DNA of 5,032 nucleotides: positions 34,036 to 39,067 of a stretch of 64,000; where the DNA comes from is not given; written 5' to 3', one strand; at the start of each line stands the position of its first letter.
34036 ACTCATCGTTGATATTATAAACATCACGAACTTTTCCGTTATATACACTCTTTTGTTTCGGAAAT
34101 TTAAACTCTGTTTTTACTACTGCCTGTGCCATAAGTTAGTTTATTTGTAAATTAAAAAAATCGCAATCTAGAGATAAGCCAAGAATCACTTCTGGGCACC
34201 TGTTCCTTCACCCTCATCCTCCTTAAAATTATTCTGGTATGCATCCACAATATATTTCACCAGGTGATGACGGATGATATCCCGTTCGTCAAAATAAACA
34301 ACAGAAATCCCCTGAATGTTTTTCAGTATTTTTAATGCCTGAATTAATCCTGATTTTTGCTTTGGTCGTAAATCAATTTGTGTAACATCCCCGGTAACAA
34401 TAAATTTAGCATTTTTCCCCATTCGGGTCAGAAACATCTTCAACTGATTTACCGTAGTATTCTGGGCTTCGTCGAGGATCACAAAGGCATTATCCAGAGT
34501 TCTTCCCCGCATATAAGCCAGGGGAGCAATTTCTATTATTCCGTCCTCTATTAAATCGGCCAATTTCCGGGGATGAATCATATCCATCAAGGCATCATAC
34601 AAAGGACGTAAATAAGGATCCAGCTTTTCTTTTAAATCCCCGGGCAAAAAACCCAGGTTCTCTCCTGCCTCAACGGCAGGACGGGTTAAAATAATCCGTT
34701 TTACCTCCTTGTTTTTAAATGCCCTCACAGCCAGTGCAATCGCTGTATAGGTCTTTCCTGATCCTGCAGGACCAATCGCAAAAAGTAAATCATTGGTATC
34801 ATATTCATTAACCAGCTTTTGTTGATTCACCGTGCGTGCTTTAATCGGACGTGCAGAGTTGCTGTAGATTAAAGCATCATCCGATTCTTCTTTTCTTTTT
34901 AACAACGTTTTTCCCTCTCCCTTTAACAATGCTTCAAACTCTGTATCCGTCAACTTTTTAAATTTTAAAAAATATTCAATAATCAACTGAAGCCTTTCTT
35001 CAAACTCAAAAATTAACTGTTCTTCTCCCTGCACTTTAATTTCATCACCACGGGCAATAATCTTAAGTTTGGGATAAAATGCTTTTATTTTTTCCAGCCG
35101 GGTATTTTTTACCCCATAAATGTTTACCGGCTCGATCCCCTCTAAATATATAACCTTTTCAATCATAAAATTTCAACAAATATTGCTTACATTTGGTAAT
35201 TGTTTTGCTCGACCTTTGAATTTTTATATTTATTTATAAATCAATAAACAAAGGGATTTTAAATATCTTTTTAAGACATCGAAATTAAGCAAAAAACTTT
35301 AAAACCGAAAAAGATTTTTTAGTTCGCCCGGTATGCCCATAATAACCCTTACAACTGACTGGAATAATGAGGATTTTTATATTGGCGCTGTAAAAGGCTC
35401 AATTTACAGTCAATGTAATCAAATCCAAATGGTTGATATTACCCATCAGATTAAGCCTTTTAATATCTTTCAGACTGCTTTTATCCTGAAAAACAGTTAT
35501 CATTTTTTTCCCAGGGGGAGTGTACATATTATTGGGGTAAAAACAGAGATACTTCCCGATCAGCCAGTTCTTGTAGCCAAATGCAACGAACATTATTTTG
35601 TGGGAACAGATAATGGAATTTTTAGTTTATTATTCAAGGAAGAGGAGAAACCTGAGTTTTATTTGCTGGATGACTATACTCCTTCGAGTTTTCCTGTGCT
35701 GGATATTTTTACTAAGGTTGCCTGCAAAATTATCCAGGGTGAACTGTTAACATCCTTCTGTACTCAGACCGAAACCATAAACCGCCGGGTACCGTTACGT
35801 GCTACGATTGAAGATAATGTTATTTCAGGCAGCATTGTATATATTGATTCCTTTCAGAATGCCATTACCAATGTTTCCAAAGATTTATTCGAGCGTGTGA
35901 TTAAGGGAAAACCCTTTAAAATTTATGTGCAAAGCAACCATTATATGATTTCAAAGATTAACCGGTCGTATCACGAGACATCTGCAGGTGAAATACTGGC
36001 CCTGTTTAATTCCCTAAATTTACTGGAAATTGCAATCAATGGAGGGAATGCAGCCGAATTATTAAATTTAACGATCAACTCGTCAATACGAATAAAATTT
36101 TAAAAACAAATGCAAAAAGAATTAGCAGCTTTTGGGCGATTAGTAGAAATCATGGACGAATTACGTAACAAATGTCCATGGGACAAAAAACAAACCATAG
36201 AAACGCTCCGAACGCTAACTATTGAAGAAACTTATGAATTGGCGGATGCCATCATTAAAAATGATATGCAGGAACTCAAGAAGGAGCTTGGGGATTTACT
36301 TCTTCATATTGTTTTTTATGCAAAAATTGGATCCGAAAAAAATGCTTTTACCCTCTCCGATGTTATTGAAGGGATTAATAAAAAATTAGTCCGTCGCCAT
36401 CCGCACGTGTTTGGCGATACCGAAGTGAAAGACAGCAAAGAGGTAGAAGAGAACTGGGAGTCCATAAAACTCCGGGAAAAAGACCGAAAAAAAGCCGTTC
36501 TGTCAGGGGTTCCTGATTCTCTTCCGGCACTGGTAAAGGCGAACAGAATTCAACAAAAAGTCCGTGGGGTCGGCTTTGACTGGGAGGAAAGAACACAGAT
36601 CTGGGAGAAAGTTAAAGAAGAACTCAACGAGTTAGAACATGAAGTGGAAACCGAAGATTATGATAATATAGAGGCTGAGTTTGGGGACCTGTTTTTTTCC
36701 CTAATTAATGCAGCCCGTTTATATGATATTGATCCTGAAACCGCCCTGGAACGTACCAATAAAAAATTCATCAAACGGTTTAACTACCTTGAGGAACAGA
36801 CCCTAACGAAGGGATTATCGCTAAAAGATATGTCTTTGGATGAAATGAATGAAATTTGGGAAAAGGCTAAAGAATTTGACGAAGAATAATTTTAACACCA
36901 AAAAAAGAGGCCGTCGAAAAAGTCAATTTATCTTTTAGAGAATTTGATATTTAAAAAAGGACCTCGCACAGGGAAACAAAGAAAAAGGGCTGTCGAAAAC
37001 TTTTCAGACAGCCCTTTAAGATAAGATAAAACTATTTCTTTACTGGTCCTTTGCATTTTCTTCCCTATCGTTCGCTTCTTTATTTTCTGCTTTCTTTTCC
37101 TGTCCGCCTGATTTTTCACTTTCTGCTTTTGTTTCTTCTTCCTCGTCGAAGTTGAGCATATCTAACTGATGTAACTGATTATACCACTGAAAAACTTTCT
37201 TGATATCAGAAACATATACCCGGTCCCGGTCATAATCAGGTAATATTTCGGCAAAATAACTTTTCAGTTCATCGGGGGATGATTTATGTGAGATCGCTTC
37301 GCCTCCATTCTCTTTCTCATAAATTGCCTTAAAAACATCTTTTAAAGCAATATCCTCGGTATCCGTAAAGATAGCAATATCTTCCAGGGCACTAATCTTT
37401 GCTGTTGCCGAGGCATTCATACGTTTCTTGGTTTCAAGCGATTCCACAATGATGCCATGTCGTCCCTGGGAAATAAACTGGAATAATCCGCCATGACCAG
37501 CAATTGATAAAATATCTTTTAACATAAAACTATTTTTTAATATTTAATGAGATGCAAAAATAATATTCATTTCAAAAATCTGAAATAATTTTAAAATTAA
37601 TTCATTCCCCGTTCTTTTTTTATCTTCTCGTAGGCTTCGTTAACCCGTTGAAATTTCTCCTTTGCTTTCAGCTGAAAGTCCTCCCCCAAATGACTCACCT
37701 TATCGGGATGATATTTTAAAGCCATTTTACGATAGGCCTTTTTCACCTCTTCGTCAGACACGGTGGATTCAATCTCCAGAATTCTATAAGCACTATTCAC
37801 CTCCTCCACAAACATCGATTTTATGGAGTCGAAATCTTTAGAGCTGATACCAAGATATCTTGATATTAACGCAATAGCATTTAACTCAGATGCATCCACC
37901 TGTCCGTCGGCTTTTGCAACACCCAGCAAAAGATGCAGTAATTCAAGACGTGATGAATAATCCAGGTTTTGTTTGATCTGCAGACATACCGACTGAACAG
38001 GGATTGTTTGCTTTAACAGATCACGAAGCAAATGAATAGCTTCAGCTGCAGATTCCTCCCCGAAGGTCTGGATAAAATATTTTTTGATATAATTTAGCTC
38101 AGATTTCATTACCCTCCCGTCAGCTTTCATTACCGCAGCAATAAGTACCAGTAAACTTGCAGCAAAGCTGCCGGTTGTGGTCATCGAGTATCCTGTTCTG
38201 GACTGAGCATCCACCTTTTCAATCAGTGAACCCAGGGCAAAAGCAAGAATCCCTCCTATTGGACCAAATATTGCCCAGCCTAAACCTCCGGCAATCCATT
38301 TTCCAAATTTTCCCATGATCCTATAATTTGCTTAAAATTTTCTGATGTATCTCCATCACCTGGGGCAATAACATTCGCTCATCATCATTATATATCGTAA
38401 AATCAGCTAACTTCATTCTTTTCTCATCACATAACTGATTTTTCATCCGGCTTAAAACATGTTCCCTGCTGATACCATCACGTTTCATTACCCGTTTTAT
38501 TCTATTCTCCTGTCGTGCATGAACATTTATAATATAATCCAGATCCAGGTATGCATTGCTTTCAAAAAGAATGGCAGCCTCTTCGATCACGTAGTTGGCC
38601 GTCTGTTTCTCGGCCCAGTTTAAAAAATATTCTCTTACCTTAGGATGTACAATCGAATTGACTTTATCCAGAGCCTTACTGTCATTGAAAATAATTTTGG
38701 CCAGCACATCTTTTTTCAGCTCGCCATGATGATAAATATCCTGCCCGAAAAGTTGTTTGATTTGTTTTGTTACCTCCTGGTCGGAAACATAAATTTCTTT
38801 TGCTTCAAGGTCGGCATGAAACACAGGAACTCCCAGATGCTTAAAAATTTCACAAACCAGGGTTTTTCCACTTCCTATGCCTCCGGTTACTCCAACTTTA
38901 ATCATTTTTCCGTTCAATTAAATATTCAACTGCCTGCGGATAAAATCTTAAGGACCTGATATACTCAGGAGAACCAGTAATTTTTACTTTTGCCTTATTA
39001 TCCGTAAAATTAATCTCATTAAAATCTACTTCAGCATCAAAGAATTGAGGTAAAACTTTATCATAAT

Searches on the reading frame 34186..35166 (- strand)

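Call 69: search_protein_families(library=pfam, proteins=[window:34186-35166:-], max_evalue=0.00001)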
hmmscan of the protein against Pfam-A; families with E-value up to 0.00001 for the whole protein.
window:34186-35166:- (326 aa): 3 families
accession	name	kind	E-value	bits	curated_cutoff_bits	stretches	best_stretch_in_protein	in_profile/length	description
PF02562.22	PhoH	-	1.4e-92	309.3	27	1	108-311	2-205/205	PhoH-like protein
PF13245.12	AAA_19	-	1.2e-08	35.7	25.1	1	115-264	1-129/134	AAA domain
PF13604.12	AAA_30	-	1.5e-06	28.5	27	1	114-264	5-128/191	AAA domain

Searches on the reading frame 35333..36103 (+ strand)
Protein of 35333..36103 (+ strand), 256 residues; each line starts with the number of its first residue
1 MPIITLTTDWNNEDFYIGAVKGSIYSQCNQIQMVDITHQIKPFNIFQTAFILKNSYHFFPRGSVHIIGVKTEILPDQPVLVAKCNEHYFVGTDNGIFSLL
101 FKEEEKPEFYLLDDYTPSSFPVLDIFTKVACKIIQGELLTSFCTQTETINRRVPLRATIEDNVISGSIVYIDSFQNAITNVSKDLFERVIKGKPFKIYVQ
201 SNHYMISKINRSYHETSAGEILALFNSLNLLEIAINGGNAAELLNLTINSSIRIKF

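Call 69: search_protein_families(library=pfam, proteins=[window:35333-36103:+], max_evalue=0.00001)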
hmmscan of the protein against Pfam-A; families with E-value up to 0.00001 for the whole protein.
window:35333-36103:+ (256 aa): 2 families
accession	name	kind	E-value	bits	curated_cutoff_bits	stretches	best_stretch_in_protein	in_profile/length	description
PF01887.21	SAM_HAT_N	-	7.1e-41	139.8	26.3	1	4-140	1-142/145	SAM hydroxide adenosyltransferase N-terminal domain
PF20257.3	SAM_HAT_C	-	1.5e-23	83.3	25.5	1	166-252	1-83/84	SAM hydroxide adenosyltransferase C-terminal domain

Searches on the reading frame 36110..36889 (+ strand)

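Call 69: search_protein_families(library=pfam, proteins=[window:36110-36889:+], max_evalue=0.00001)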
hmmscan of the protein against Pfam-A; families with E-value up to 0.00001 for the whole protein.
window:36110-36889:+ (259 aa): 2 families
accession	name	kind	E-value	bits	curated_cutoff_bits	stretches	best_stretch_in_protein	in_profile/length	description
PF03819.22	MazG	-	1e-36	125.5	22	2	28-101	1-74/74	MazG nucleotide pyrophosphohydrolase domain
PF01503.22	PRA-PH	-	2.1e-10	41.3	21.3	0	158-217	22-83/86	Phosphoribosyl-ATP pyrophosphohydrolase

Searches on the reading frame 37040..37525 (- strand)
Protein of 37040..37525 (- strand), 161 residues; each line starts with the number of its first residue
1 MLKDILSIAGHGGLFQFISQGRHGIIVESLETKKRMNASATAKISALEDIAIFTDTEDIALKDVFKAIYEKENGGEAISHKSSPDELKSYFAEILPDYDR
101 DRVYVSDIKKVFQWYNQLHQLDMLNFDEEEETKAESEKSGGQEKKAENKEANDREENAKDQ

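Call 69: search_protein_families(library=pfam, proteins=[window:37040-37525:-], max_evalue=0.00001)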
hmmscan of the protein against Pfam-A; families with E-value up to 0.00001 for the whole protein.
window:37040-37525:- (161 aa): 2 families
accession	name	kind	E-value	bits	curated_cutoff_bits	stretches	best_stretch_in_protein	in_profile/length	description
PF21186.2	DUF6852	-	1.8e-30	105.8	27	1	50-118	1-71/71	Domain of unknown function (DUF6852)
PF18347.7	DUF5606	-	8.2e-19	68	25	1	2-47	1-46/46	Domain of unknown function (DUF5606)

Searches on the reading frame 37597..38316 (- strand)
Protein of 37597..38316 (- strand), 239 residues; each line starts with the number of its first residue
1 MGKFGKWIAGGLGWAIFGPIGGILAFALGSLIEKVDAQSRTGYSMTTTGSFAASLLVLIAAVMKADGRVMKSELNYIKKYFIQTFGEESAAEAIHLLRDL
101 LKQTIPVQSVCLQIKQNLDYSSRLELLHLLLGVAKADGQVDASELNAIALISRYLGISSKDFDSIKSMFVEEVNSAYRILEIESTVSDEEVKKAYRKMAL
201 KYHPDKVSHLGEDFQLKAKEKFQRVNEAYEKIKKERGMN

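Call 69: search_protein_families(library=pfam, proteins=[window:37597-38316:-], max_evalue=0.00001)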
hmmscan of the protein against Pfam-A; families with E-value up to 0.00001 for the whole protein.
window:37597-38316:- (239 aa): 2 families
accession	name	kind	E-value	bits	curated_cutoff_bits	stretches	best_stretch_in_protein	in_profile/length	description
PF05099.18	TerB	-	1e-23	84.3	24.4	1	55-166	4-117/118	Tellurite resistance protein TerB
PF00226.36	DnaJ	-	1e-16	61.2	27.8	1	176-234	2-55/63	DnaJ domain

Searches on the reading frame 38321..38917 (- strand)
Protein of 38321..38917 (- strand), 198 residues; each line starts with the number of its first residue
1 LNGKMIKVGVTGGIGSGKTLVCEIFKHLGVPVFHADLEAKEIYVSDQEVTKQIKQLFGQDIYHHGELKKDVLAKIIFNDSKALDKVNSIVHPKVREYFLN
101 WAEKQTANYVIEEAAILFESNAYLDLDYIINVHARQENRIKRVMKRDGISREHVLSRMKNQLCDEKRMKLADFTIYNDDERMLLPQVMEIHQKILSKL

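Call 69: search_protein_families(library=pfam, proteins=[window:38321-38917:-], max_evalue=0.00001)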
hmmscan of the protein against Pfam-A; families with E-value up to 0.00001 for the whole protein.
window:38321-38917:- (198 aa): 1 family
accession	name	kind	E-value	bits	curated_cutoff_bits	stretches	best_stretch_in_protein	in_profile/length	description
PF01121.26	CoaE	-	2.4e-48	164.6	27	1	8-180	3-177/180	Dephospho-CoA kinase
